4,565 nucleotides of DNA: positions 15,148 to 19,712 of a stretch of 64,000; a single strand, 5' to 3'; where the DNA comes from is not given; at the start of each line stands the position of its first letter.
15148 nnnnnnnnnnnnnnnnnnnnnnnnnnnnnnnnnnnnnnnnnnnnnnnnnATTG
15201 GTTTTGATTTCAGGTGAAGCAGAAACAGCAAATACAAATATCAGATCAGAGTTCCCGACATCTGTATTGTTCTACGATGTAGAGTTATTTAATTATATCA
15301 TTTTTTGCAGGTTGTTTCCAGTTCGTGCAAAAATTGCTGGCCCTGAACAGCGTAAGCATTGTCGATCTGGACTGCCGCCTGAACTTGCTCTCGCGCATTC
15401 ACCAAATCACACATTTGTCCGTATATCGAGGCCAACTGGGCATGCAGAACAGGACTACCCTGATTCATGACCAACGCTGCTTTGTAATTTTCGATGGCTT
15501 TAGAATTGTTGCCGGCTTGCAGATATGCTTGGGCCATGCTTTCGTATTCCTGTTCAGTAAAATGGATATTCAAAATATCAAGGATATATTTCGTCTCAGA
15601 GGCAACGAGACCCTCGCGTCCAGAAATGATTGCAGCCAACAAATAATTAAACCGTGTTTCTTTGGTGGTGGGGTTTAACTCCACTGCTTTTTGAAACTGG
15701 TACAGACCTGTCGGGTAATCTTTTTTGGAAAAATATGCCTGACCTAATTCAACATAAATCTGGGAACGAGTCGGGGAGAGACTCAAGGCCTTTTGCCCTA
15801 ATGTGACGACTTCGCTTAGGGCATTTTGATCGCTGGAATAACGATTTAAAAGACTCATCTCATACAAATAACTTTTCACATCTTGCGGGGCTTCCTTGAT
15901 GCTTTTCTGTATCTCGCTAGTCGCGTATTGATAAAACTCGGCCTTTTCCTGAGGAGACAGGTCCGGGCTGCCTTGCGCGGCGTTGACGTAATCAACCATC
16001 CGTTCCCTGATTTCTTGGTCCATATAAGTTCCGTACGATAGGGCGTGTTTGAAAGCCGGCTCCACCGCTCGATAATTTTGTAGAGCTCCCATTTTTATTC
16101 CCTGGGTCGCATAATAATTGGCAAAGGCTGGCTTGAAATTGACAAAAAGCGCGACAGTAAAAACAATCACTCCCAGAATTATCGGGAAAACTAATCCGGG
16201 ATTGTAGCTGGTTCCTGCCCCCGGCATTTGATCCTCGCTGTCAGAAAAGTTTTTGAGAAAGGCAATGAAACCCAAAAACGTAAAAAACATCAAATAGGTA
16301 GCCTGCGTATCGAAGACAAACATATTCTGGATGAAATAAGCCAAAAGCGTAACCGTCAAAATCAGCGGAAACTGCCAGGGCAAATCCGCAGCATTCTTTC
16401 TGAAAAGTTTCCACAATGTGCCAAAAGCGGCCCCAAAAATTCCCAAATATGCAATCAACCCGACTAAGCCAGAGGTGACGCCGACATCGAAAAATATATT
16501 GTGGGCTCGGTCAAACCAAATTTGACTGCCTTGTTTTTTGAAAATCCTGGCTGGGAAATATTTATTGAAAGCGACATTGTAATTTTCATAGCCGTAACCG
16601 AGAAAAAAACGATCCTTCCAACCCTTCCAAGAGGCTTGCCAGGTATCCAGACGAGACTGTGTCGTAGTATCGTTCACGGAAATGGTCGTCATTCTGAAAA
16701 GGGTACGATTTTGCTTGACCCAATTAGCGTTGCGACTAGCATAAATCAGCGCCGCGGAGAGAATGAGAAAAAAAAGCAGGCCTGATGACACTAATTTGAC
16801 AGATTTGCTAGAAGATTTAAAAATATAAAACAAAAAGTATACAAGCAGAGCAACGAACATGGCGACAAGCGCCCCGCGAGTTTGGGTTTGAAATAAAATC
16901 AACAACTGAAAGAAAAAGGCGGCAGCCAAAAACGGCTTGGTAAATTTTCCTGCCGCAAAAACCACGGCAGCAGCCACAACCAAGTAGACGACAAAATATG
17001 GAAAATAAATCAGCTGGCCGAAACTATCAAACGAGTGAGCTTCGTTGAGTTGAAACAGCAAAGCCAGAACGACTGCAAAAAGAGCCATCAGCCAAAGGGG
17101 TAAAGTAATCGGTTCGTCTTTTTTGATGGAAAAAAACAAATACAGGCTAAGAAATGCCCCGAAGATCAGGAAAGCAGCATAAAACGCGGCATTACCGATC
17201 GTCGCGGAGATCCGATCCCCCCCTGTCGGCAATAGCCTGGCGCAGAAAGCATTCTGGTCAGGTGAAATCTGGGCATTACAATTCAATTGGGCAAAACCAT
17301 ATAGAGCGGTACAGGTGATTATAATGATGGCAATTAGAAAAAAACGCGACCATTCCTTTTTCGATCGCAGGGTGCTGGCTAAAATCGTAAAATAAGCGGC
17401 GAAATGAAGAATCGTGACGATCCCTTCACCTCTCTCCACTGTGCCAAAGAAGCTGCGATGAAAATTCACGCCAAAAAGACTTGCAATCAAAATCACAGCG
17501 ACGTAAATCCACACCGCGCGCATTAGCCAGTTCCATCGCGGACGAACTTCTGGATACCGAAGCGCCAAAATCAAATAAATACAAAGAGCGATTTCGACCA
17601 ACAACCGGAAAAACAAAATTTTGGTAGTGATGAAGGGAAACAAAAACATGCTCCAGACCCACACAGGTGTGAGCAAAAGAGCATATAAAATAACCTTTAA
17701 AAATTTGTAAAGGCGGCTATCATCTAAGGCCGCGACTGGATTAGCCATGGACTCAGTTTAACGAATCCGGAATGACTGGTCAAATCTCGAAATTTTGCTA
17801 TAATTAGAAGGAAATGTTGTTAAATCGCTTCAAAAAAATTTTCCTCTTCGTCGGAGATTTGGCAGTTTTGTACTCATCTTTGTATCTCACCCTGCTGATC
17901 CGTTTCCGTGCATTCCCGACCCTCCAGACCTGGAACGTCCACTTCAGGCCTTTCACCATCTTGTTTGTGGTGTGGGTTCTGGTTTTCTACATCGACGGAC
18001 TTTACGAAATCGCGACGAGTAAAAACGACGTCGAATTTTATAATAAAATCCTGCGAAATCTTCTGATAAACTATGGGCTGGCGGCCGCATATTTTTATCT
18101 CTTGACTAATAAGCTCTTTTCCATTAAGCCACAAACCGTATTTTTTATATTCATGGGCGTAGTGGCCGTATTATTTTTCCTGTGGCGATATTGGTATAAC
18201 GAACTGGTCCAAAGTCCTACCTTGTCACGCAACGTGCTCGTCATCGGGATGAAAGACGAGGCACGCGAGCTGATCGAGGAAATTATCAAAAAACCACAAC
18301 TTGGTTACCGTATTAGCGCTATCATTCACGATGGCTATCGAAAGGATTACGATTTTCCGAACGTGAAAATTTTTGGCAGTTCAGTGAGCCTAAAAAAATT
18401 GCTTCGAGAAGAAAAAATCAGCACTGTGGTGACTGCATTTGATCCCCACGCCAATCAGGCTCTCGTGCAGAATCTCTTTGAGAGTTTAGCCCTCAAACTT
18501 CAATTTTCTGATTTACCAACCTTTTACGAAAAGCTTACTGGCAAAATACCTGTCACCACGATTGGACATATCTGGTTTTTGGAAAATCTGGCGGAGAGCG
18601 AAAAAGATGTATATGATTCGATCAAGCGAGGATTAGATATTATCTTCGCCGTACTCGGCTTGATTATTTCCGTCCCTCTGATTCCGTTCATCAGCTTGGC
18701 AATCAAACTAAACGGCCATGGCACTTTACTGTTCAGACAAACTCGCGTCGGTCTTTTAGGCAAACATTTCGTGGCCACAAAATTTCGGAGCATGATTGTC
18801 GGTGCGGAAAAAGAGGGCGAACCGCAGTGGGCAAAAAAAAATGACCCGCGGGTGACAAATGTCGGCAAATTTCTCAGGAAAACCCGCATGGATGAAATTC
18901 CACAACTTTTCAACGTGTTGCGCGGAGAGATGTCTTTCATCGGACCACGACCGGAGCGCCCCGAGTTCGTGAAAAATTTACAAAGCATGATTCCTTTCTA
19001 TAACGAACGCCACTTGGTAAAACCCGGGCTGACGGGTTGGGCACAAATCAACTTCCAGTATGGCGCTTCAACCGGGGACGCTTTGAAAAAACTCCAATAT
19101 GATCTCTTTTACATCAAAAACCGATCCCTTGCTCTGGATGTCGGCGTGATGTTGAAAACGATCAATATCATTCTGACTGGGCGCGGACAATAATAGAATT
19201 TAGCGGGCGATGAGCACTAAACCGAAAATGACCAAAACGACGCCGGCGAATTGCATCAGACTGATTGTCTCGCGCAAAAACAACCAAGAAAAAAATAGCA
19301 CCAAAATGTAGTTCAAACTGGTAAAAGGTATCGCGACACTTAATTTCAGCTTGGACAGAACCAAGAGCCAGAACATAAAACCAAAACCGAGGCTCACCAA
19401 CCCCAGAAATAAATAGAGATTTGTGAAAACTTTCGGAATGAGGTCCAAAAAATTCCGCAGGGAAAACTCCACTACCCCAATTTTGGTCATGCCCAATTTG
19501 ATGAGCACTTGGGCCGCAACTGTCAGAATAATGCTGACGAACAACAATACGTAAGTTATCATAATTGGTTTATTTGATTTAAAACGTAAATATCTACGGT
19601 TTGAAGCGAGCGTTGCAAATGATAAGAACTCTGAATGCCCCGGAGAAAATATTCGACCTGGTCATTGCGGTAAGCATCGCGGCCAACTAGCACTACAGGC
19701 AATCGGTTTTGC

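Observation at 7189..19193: Type IV pilus operon abutting a Wzy_C-TPR protein and an initiating phosphoglycosyltransferase: a candidate pilin O-glycosylation system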

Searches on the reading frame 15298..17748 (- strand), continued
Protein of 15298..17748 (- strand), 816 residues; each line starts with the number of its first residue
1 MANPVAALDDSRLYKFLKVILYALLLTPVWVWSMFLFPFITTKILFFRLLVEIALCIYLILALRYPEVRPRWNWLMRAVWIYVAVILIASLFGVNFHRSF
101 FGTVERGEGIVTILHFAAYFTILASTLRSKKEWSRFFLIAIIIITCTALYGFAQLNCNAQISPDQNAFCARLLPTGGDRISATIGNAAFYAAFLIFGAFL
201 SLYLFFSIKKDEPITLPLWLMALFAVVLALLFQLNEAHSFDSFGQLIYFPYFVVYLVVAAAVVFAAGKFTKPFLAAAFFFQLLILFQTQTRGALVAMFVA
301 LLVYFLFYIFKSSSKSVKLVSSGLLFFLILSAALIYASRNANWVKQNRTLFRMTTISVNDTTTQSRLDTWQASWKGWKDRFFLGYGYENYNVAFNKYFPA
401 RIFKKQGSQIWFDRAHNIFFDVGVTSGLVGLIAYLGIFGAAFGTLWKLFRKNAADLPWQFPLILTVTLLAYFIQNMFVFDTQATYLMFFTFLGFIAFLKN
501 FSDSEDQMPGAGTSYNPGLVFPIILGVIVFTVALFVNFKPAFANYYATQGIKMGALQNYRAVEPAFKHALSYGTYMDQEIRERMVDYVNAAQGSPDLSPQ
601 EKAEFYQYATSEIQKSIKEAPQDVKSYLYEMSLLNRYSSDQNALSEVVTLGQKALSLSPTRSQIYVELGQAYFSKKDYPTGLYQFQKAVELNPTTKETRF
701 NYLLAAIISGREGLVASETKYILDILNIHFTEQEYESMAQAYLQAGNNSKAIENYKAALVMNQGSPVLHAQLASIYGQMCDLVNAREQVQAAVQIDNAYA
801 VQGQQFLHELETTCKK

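Call 74: find_encoding_contigs(protein=P0051, flank=6000, max_places=1)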
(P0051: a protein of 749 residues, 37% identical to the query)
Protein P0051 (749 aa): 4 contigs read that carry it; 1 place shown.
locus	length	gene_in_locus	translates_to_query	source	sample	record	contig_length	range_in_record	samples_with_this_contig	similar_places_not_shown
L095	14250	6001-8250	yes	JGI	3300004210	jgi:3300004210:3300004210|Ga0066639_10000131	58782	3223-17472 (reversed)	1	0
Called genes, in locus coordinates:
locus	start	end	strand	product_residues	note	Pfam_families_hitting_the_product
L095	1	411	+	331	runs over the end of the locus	PF03706:LPG_synthase_TM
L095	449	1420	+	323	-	PF01073:3Beta_HSD (weak), PF01370:Epimerase, PF02719:Polysacc_synt_2, PF04321:RmlD_sub_bind (weak), PF16363:GDP_Man_Dehyd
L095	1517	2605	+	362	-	PF13439:Glyco_transf_4, PF20706:GT4-conflict, PF00534:Glycos_transf_1, PF13692:Glyco_trans_1_4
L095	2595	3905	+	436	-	PF01943:Polysacc_synt, PF13440:Polysacc_synt_3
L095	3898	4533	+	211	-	PF13578:Methyltransf_24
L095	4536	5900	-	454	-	PF02397:Bac_transf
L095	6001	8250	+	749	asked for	PF13424:TPR_12 (faint), PF13428:TPR_14 (faint), PF04932:Wzy_C, PF13431:TPR_17 (faint), PF00515:TPR_1, PF07719:TPR_2 (weak), PF13181:TPR_8, PF13414:TPR_11 (weak), +2 more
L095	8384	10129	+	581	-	PF05157:MshEN, PF00437:T2SSE, PF13555:AAA_29 (faint)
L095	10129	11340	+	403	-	PF28597:T2SSF_N, PF00482:T2SSF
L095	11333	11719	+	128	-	-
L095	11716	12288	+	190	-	PF07963:N_methyl (weak)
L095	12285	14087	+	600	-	-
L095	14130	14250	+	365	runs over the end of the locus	PF11104:PilM_2, PF06723:MreB_Mbl (faint), PF14450:FtsA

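Call 80: search_protein_families(library=pfam, proteins=[L017:9962-11410:+, L095:6001-7500:+], max_evalue=10)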
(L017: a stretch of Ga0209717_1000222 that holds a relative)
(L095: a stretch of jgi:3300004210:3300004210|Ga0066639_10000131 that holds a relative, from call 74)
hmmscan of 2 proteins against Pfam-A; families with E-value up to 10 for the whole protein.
L017:9962-11410:+ (483 aa): 1 family
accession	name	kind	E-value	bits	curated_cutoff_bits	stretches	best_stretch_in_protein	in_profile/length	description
PF04932.20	Wzy_C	-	1.2e-19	71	31.7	1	212-368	3-148/149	O-Antigen ligase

L095:6001-7500:+ (500 aa): 2 families
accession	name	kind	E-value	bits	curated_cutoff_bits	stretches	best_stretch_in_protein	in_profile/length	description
PF04932.20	Wzy_C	-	6.4e-18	65.4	31.7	1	212-369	3-149/149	O-Antigen ligase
PF02503.22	PP_kinase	-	0.074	13.2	31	0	25-51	17-43/183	Polyphosphate kinase middle domain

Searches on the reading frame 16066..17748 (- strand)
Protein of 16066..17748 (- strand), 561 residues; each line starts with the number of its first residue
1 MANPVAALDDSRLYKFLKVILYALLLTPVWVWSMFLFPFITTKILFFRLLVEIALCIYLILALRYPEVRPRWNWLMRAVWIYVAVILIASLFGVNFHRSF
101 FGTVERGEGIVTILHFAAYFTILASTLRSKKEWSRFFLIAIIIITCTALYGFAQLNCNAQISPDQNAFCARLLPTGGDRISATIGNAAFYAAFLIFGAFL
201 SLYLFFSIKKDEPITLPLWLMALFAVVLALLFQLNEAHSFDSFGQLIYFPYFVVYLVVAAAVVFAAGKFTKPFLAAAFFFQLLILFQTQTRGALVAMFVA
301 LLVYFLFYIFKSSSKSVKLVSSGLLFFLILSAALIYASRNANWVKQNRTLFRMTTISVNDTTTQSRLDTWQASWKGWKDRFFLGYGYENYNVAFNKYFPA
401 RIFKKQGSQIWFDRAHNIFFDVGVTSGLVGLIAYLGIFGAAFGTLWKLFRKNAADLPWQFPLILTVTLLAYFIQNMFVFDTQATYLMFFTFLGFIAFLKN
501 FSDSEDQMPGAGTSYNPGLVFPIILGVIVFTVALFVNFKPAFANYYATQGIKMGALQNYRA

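Call 64: search_solved_structures(query=A3, max_evalue=10, show_alignments=3)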
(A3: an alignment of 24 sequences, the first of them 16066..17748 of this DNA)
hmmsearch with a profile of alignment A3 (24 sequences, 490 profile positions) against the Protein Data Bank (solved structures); distinct sequences matched with E-value up to 10: 1.
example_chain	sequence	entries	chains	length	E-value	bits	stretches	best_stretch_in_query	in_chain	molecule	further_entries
7tpg_B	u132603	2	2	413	1.6e-11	46.7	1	202-384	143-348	Putative cell surface polysaccharide polymerase/ligase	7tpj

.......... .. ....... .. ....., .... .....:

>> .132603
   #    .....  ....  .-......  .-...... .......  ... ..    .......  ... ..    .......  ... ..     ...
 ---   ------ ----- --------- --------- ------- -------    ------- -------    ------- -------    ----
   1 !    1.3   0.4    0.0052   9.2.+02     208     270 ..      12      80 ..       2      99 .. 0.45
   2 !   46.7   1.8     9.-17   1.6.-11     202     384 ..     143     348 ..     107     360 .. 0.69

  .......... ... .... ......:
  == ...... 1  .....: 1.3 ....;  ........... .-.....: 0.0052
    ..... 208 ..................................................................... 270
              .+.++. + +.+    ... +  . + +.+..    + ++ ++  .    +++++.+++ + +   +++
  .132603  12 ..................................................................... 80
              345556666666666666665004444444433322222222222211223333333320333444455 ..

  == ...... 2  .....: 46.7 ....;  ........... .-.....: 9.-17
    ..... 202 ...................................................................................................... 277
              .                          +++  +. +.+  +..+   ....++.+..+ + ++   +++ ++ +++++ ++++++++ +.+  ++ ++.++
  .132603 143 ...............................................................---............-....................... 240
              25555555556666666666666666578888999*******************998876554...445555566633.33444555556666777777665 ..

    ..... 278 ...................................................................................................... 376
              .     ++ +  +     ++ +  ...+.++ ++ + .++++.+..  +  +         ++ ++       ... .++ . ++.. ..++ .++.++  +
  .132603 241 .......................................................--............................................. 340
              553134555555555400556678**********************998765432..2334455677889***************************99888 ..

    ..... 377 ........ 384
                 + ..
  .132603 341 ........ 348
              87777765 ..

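Call 80: search_protein_families(library=pfam, proteins=[window:16066-17748:-], max_evalue=10)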
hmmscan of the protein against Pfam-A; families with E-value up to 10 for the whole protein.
window:16066-17748:- (561 aa): 1 family
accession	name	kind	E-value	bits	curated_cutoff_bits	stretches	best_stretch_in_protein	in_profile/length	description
PF04932.20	Wzy_C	-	5.7e-23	81.8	31.7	1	276-435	1-149/149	O-Antigen ligase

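Call 91: search_protein_representatives(protein=window:16066-17748:-)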
Query: 561 residues. Proteins with E-value up to 0.001 (for the whole library): 7998; up to 1e-10: 4445; up to 1e-30: 1794. The best 150 are listed.
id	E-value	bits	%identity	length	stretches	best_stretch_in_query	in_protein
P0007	2.0e-160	551.8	59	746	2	271-560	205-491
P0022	9.1e-149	513.3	48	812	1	8-560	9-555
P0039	1.1e-140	486.6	50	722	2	274-553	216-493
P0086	8.8e-137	473.8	55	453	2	267-501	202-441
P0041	5.5e-128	444.8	49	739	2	273-554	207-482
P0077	5.7e-109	382.0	47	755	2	273-551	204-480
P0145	6.7e-109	381.7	48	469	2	251-546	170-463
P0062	6.5e-104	365.3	47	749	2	280-552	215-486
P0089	1.7e-96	340.8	43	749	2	258-549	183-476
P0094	4.7e-96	339.4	42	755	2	273-551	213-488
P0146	4.9e-94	332.7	45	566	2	275-554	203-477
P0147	6.0e-94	332.4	45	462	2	272-530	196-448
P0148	9.0e-94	331.8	43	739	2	275-555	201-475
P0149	4.0e-92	326.4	44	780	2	279-546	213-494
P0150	1.0e-91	325.1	41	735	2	267-559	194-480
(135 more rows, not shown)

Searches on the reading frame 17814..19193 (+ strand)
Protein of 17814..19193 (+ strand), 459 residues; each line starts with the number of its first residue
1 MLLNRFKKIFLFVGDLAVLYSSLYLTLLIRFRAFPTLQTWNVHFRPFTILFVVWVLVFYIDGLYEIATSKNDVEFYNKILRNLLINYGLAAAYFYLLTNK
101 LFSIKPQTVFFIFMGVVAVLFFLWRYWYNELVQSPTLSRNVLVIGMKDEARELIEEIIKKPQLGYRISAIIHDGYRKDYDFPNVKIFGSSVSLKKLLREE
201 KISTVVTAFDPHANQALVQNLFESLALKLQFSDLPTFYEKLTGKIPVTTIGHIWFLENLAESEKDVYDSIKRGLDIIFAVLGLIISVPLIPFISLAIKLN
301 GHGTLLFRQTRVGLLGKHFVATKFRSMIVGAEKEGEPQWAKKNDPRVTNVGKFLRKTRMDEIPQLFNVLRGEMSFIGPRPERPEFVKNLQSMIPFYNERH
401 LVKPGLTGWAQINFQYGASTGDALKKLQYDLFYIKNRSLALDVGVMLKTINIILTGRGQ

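Call 10: search_protein_families(library=pfam, proteins=[window:17814-19193:+], max_evalue=0.001)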
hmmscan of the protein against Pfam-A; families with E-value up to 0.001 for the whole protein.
window:17814-19193:+ (459 aa): 2 families
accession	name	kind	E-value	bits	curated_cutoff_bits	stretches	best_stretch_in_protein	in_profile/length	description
PF02397.22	Bac_transf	-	1.5e-63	214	27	1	271-454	1-178/179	Bacterial sugar transferase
PF13727.12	CoA_binding_3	-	7e-07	29.9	25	1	61-214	3-154/175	CoA-binding domain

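Call 61: search_protein_families(library=ncbifam, proteins=[window:17814-19193:+], max_evalue=0.01)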
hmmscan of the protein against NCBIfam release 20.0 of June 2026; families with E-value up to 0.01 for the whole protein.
window:17814-19193:+ (459 aa): 10 families
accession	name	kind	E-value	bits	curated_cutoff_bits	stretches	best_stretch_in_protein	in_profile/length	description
TIGR03025.1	EPS_sugtrans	subfamily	9e-118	394.3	295.55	1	14-458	2-443/445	exopolysaccharide biosynthesis polyprenyl glycosylphosphotransferase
TIGR03013.1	EpsB_2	subfamily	1.7e-114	383.4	393.35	1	15-458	3-441/443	TIGR03013 family XrtA/PEP-CTERM system glycosyltransferase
TIGR03023.1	WcaJ_sugtrans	equivalog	8.7e-97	325.2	410.75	1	15-456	3-449/453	undecaprenyl-phosphate glucose phosphotransferase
TIGR03022.1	WbaP_sugtrans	subfamily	2.3e-68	231.6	403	1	11-458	1-454/456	undecaprenyl-phosphate galactose phosphotransferase WbaP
NF007518.0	PRK10124.1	equivalog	1.8e-54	185.2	684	1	14-450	24-454/464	undecaprenyl-phosphate glucose phosphotransferase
NF050817.1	PolSacchBiosHfsE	equivalog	1.3e-49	169.3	750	1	58-456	62-462/467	polysaccharide biosynthesis protein HfsE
NF041877.1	EPS_EpsZ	equivalog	8.1e-44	150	800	1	122-458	118-457/459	exopolysaccharide biosynthesis polyisoprenyl-phosphate hexose-1-phosphate transferase EpsZ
NF052601.1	undeca_RfbP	equivalog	1.2e-38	132.8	330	1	265-456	39-238/244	undecaprenyl-phosphate galactose phosphotransferase family protein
NF011751.0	PRK15204.1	equivalog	3.1e-29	101.9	907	1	8-456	14-472/476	undecaprenyl-phosphate galactose phosphotransferase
NF045514.1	glycotran_HepC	equivalog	1.7e-22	79.8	140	1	258-380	104-211/220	heterocyst development glycosyltransferase HepC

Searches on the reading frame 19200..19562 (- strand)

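Call 10: search_protein_families(library=pfam, proteins=[window:19200-19562:-], max_evalue=0.001)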
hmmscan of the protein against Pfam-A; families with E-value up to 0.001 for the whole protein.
window:19200-19562:- (120 aa): 1 family
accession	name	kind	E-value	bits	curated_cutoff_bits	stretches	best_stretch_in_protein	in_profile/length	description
PF00892.27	EamA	-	8.7e-13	49.2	28.2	1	50-119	65-134/135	EamA-like transporter family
